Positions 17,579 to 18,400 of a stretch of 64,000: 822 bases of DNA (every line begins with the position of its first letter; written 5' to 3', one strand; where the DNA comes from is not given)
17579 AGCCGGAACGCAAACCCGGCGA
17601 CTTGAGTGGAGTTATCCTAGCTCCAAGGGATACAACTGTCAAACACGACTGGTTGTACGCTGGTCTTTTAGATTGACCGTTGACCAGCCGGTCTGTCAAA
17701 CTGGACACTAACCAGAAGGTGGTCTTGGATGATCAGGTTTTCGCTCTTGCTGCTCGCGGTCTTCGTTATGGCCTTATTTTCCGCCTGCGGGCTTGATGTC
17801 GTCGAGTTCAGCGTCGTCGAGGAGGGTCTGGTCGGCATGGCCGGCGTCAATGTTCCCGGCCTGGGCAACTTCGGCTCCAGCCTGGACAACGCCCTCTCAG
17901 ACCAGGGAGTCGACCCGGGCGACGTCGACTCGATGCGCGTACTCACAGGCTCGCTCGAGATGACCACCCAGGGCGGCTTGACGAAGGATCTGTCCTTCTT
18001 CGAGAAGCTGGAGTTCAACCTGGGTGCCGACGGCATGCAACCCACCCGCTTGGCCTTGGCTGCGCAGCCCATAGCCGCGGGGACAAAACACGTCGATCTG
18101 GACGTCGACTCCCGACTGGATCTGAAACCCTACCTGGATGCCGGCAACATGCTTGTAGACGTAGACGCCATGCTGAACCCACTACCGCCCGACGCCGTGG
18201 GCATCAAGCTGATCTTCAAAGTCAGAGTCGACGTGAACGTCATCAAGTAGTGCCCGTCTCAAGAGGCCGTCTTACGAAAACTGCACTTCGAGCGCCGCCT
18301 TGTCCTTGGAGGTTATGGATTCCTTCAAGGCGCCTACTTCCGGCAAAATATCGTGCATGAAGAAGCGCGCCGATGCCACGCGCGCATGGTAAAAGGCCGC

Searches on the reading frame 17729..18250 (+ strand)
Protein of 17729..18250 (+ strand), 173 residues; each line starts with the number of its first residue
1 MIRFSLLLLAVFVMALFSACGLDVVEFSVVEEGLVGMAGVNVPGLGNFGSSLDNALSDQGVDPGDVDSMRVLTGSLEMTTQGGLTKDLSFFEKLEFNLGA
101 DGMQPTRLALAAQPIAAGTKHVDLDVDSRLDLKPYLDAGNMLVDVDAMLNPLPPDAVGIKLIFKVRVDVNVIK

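Call 79: search_protein_families(library=pfam, proteins=[window:17729-18250:+], max_evalue=0.01)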
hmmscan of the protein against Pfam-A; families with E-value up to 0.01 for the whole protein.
window:17729-18250:+ (173 aa): 0 families
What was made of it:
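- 17729..18250 (+): Divergent 173-aa gene with no known domain, the conserved upstream boundary. No Pfam hit (call 79).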
